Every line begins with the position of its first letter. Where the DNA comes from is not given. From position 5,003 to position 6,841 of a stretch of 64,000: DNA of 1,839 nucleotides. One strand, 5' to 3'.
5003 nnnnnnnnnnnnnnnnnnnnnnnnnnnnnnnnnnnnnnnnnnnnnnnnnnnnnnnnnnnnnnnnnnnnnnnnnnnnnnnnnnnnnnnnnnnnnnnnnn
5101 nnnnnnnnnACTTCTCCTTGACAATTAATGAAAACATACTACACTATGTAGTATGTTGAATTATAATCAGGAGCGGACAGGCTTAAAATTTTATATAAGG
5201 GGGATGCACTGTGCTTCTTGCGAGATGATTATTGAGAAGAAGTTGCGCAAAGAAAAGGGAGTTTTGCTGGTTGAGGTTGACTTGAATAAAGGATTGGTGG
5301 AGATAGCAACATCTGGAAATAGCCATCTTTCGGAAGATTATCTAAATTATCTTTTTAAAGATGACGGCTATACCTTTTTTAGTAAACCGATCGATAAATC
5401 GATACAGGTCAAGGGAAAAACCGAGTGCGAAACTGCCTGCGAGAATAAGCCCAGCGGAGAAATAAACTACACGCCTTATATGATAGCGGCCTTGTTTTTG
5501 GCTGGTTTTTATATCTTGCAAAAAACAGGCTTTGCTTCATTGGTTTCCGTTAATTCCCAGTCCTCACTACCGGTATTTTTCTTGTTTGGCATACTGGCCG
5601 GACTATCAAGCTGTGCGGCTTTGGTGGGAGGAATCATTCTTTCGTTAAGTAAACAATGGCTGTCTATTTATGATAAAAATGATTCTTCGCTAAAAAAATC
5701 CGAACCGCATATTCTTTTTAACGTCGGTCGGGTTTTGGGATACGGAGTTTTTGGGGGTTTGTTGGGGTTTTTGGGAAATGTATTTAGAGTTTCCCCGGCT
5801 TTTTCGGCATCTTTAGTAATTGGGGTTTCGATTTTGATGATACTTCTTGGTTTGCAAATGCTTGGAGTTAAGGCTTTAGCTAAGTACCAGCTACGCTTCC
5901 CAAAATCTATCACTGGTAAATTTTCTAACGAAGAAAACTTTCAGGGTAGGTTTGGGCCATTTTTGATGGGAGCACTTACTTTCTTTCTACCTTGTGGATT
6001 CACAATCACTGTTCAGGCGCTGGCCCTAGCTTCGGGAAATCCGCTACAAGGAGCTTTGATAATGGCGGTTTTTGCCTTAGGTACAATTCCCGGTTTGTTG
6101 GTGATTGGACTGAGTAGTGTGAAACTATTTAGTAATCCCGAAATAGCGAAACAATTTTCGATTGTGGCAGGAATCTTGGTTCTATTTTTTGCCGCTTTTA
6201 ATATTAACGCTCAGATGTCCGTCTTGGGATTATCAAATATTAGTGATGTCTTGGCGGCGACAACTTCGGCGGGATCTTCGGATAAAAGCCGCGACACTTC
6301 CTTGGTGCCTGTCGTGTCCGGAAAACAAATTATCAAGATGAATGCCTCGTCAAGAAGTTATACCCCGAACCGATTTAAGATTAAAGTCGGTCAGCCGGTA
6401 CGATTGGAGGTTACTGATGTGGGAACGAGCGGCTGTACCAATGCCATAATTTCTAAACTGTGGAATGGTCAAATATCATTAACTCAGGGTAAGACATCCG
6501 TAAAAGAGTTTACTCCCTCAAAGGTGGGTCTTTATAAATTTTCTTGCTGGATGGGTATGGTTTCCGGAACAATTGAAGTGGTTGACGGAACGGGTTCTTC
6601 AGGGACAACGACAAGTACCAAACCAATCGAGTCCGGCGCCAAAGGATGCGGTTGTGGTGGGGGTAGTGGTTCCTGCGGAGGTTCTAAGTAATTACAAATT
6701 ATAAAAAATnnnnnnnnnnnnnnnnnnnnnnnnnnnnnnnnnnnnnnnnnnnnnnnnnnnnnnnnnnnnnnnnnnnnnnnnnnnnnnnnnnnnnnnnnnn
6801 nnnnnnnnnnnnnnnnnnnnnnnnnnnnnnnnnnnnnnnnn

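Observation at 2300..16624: Copper/heavy-metal island built around unusual HMA-DsbD_2-cupredoxin fusions and a BlaI/BlaR1-type regulatory pair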

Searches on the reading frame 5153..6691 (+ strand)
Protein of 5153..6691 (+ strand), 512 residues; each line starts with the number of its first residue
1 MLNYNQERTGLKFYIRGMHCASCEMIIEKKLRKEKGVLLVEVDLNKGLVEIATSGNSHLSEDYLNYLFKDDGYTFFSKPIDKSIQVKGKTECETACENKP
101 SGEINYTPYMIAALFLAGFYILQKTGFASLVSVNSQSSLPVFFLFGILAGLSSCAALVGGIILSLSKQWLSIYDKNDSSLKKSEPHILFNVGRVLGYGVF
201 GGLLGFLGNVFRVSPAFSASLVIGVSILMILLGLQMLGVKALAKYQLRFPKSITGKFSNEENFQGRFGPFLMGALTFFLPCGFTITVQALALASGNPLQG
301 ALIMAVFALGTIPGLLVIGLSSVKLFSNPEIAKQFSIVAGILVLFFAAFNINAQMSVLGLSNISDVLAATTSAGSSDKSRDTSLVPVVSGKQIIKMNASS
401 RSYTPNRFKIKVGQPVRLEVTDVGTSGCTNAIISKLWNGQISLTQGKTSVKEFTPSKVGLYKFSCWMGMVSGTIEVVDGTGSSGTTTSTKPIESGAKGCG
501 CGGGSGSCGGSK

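Call 4: search_protein_families(library=pfam, proteins=[window:5153-6691:+], max_evalue=0.01)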
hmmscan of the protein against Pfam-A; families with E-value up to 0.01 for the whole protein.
window:5153-6691:+ (512 aa): 3 families
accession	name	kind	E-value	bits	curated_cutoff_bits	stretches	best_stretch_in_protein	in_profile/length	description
PF13386.12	DsbD_2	-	1.2e-31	110.6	24.9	1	142-347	2-197/199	Cytochrome C biogenesis protein transmembrane region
PF00403.32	HMA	-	5.5e-09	36.7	24.8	1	13-57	2-46/62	Heavy-metal-associated domain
PF13473.12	Cupredoxin_1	-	1.4e-08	35.1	27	1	389-474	18-102/104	Cupredoxin-like domain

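Call 6: search_protein_families(library=ncbifam, proteins=[window:5153-6691:+], max_evalue=0.01)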
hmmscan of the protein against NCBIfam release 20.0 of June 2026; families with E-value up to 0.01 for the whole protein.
window:5153-6691:+ (512 aa): 9 families
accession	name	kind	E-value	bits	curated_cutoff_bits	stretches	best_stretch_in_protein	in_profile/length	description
NF033795.1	chaper_CopZ_Bs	exception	3.7e-07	30.2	91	1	15-73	6-63/66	copper chaperone CopZ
NF033556.1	MerTP_fusion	equivalog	2e-06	27.6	180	1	8-65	119-175/186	mercuric transport protein MerTP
NF047957.1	CopZ_AFE_1862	equivalog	8e-06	26.2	85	1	13-52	3-42/62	CopZ family metallochaperone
NF041115.1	UxxU_metal_bind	equivalog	4.8e-05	23.4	95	1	12-51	7-46/74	metal-binding (seleno)protein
NF001419.0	PRK00293.1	subfamily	0.00016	20.4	330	1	138-326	171-356/574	protein-disulfide reductase DsbD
NF033794.2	chaper_CopZ_Eh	exception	0.00017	21.7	95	1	12-51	3-42/68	copper chaperone CopZ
TIGR02052.1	MerP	equivalog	0.0025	18.3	92.55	1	14-51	28-65/92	mercury resistance system periplasmic binding protein MerP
TIGR00003.1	TIGR00003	subfamily_domain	0.0045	17.2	62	1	13-54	4-45/66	copper ion binding protein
NF010311.1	PRK13748.1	subfamily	0.0068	15.3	600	0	13-81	3-69/560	mercury(II) reductase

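Call 8: find_homologous_proteins(query=window:5153-6691:+, max_evalue=1e-10)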
Query window:5153-6691:+ (512 aa): 2383 proteins with E <= 1e-10 among 8000 candidates; the best 120 are listed.
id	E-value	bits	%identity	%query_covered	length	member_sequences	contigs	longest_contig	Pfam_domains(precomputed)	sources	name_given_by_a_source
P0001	0.0e+0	1115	99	100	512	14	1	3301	PF00403.33,PF13473.13,PF13386.13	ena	-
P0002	1.6e-268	909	81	97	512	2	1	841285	PF00403.33,PF13473.13,PF13386.13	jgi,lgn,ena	-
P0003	2.4e-243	826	74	95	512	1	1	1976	PF00403.33,PF13473.13,PF13386.13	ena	-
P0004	9.3e-237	804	71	94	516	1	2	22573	PF00403.33,PF13473.13,PF13386.13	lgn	-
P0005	6.7e-236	802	71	95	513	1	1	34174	PF00403.33,PF13473.13,PF13386.13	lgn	-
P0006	9.5e-212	722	66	95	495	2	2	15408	PF00403.33,PF13473.13,PF13386.13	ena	-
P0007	2.3e-208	711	64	97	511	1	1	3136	PF00403.33,PF13473.13,PF13386.13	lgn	-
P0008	3.5e-208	710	64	95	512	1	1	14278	PF00403.33,PF13473.13,PF13386.13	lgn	-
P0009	7.0e-208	709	63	96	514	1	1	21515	PF00403.33,PF13473.13,PF13386.13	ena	-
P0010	3.5e-207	707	64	95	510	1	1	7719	PF00403.33,PF13473.13,PF13386.13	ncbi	-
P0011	5.1e-204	696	62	95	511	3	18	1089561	PF00403.33,PF13473.13,PF13386.13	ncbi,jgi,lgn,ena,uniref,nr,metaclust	ncbi:hypothetical protein A3K29_05970 [Candidatus Collierbacteria bacterium RIFOXYB2_FULL_46_14]|uni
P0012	1.5e-202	692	63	94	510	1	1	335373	PF00403.33,PF13473.13,PF13386.13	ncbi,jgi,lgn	ncbi:MAG: sulfite exporter TauE/SafE family protein [Candidatus Shapirobacteria bacterium]|jgi:sulfi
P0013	1.6e-200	685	61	96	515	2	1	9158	PF00403.33,PF13473.13,PF13386.13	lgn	-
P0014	8.6e-200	683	62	94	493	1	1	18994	PF00403.33,PF13473.13,PF13386.13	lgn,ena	-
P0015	1.1e-199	682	60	96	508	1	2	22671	PF00403.33,PF13473.13,PF13386.13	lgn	-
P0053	5.5e-175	601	55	94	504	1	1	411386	PF00403.33,PF13473.13,PF13386.13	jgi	jgi:sulfite exporter TauE/SafE/copper chaperone CopZ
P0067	5.8e-170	584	55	94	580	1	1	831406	PF00403.33,PF13473.13,PF02683.23,PF13386.13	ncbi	-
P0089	1.5e-163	563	53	94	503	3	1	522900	PF00403.33,PF13473.13,PF02683.23,PF13386.13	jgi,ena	-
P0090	2.3e-163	562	49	93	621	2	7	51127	PF00403.33,PF13473.13,PF02683.23,PF13386.13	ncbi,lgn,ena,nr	ncbi:MAG: sulfite exporter TauE/SafE family protein [Actinobacteria bacterium]|nr:sulfite exporter T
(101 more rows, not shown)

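Call 16: find_encoding_contigs(protein=P0090, flank=8000, max_places=2)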
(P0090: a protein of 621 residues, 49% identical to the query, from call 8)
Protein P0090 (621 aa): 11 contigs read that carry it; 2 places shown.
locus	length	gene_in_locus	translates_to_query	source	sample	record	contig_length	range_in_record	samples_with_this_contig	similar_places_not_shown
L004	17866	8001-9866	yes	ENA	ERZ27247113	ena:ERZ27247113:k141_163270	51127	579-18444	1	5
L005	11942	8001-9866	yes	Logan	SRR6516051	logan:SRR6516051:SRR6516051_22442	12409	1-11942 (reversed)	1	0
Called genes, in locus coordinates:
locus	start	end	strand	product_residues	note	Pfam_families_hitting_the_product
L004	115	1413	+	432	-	PF01053:Cys_Met_Meta_PP, PF01041:DegT_DnrJ_EryC1, PF00266:Aminotran_5 (weak)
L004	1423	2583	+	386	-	PF00561:Abhydrolase_1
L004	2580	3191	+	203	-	PF07021:MetW, PF13489:Methyltransf_23 (weak), PF13847:Methyltransf_31, PF13649:Methyltransf_25 (weak)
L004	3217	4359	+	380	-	PF04055:Radical_SAM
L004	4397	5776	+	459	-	PF00291:PALP, PF00571:CBS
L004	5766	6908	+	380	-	PF01053:Cys_Met_Meta_PP, PF00155:Aminotran_1_2 (weak)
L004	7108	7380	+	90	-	PF02583:Trns_repr_metal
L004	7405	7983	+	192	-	PF10080:FtrD-like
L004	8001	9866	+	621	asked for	PF00403:HMA (weak), PF02683:DsbD_TM, PF13386:DsbD_2, PF13473:Cupredoxin_1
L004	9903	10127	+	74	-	PF00403:HMA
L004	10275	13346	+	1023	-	PF00403:HMA, PF00122:E1-E2_ATPase, PF00702:Hydrolase, PF08282:Hydrolase_3 (faint)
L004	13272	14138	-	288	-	-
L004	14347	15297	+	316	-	PF00291:PALP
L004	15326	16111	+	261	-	PF01946:Thi4, PF01494:FAD_binding_3, PF03486:HI0933_like (weak), PF07992:Pyr_redox_2 (weak), PF00890:FAD_binding_2 (weak), PF01266:DAO (weak), PF12831:FAD_oxidored, PF13450:NAD_binding_8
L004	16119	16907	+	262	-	PF02634:FdhD-NarQ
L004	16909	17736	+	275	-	PF20565:DUF6775, PF22529:DUF7001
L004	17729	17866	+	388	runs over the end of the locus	PF00266:Aminotran_5, PF01041:DegT_DnrJ_EryC1 (weak)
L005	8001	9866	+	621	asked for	PF00403:HMA (weak), PF02683:DsbD_TM, PF13386:DsbD_2, PF13473:Cupredoxin_1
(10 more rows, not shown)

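Call 17: find_encoding_contigs(protein=P0011, flank=8000, max_places=2)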
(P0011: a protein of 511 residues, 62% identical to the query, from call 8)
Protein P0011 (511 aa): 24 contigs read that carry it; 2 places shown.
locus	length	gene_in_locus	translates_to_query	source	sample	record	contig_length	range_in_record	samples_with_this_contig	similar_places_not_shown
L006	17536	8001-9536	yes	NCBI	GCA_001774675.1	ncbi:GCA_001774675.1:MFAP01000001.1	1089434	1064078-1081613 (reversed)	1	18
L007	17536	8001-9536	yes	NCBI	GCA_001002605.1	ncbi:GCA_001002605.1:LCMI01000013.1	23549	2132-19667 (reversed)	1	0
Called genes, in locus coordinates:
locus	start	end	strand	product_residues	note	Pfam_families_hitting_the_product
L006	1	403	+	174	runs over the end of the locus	PF08241:Methyltransf_11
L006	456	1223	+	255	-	-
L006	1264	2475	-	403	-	PF09992:NAGPA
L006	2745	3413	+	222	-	-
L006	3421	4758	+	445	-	-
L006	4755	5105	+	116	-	PF01230:HIT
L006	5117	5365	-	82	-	PF00403:HMA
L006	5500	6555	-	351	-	PF13386:DsbD_2, PF13473:Cupredoxin_1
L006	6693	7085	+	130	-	PF03965:Penicillinase_R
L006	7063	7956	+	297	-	-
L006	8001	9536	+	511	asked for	PF00403:HMA, PF13386:DsbD_2, PF13473:Cupredoxin_1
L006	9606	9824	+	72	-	PF00403:HMA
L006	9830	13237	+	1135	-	PF00403:HMA, PF08282:Hydrolase_3 (faint), PF00403:HMA, PF00122:E1-E2_ATPase, PF00702:Hydrolase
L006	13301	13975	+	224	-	PF01797:Y1_Tnp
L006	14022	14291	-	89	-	PF18926:DUF5676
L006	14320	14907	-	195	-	PF13628:DUF4142 (faint), PF03713:DUF305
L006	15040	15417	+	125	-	PF03965:Penicillinase_R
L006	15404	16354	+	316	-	PF05569:Peptidase_M56, PF01435:Peptidase_M48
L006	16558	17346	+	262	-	PF13462:Thioredoxin_4, PF01323:DSBA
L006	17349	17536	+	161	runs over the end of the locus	-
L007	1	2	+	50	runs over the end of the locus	-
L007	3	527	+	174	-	PF08241:Methyltransf_11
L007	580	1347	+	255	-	-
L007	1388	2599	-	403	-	PF09992:NAGPA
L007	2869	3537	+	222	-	-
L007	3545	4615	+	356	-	-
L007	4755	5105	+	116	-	PF01230:HIT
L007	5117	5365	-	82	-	PF00403:HMA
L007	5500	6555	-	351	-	PF13386:DsbD_2, PF13473:Cupredoxin_1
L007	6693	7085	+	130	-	PF03965:Penicillinase_R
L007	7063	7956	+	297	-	-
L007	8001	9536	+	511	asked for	PF00403:HMA, PF13386:DsbD_2, PF13473:Cupredoxin_1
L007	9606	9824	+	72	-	PF00403:HMA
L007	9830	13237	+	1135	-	PF00403:HMA, PF08282:Hydrolase_3 (faint), PF00403:HMA, PF00122:E1-E2_ATPase, PF00702:Hydrolase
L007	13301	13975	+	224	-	PF01797:Y1_Tnp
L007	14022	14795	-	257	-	PF03713:DUF305, PF18926:DUF5676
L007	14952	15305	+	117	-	PF03965:Penicillinase_R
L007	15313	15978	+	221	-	PF05569:Peptidase_M56, PF01435:Peptidase_M48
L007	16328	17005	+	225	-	PF01323:DSBA, PF13462:Thioredoxin_4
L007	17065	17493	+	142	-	-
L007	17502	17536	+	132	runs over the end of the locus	PF13115:YtkA, PF05751:FixH (weak)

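Call 18: find_encoding_contigs(protein=P0067, flank=8000, max_places=1)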
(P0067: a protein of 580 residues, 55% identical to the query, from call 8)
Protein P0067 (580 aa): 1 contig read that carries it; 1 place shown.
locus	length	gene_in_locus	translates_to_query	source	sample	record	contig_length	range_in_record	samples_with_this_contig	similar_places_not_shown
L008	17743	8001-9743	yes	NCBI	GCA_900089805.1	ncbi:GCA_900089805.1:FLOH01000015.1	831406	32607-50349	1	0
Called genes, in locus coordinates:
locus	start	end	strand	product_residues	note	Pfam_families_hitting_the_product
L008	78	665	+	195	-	PF04542:Sigma70_r2, PF04545:Sigma70_r4 (faint), PF08281:Sigma70_r4_2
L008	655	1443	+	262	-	-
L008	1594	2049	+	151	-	-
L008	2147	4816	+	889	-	PF00690:Cation_ATPase_N, PF00122:E1-E2_ATPase, PF00702:Hydrolase, PF13246:Cation_ATPase, PF08282:Hydrolase_3 (weak), PF00689:Cation_ATPase_C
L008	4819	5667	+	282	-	PF05822:UMPH-1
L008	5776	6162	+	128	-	PF03965:Penicillinase_R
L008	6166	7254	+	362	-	PF05569:Peptidase_M56, PF01435:Peptidase_M48 (weak)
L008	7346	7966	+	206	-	PF00581:Rhodanese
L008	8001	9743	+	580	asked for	PF00403:HMA (weak), PF02683:DsbD_TM, PF13386:DsbD_2, PF13473:Cupredoxin_1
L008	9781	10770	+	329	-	PF00403:HMA, PF13192:Thioredoxin_3 (faint), PF13098:Thioredoxin_2 (weak), PF13462:Thioredoxin_4, PF01323:DSBA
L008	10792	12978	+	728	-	PF00403:HMA, PF00122:E1-E2_ATPase, PF00702:Hydrolase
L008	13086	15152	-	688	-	PF17391:Urocanase_N, PF01175:Urocanase, PF17392:Urocanase_C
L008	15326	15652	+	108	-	PF01371:Trp_repressor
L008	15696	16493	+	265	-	PF26317:CntK_N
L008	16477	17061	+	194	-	PF00583:Acetyltransf_1, PF13508:Acetyltransf_7 (faint)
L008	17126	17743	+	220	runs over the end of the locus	PF01427:Peptidase_M15, PF02557:VanY (weak)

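Call 28: search_solved_structures(query=window:5153-6691:+, max_evalue=1, show_alignments=0)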
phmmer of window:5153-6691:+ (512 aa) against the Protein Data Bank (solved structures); distinct sequences matched with E-value up to 1: 28.
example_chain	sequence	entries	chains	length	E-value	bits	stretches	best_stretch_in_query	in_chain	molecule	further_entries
7xuk_A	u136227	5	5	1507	6.8e-14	54.5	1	14-52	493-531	Copper-transporting ATPase 2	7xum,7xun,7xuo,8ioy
7si3_A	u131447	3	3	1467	1.9e-08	36.5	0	11-73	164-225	P-type Cu(+) transporter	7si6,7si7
2ew9_A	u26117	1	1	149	8.2e-07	31.1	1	14-52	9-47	Copper-transporting ATPase 2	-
2mry_A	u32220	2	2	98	8.9e-05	24.4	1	390-474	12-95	Uncharacterized protein | CupA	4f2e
1p6t_A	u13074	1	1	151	0.00015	23.7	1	6-44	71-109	Potential copper-transporting ATPase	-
2rml_A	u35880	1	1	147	0.00023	23.1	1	6-44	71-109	Copper-transporting P-type ATPase copA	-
2rop_A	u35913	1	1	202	0.0015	20.4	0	11-48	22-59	Copper-transporting ATPase 2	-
4f2f_A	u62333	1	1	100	0.0025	19.6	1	389-477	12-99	Cation-transporting ATPase, E1-E2 family protein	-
2roe_A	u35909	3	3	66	0.0034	19.2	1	11-51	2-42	Heavy metal binding protein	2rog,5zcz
1y3j_A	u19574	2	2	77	0.0055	18.5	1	14-52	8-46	Copper-transporting ATPase 1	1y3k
2lqb_A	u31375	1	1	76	0.0074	18.1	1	9-47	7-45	Copper-transporting ATPase 2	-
2l3m_A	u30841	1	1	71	0.0075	18.1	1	11-73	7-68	Copper-ion-binding protein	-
1yju_A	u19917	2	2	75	0.021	16.6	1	11-45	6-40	Copper-transporting ATPase 1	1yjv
1yjr_A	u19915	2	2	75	0.021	16.6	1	11-45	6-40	Copper-transporting ATPase 1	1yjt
1afi_A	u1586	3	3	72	0.059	15.1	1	14-74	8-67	MERP | MERCURIC TRANSPORT PROTEIN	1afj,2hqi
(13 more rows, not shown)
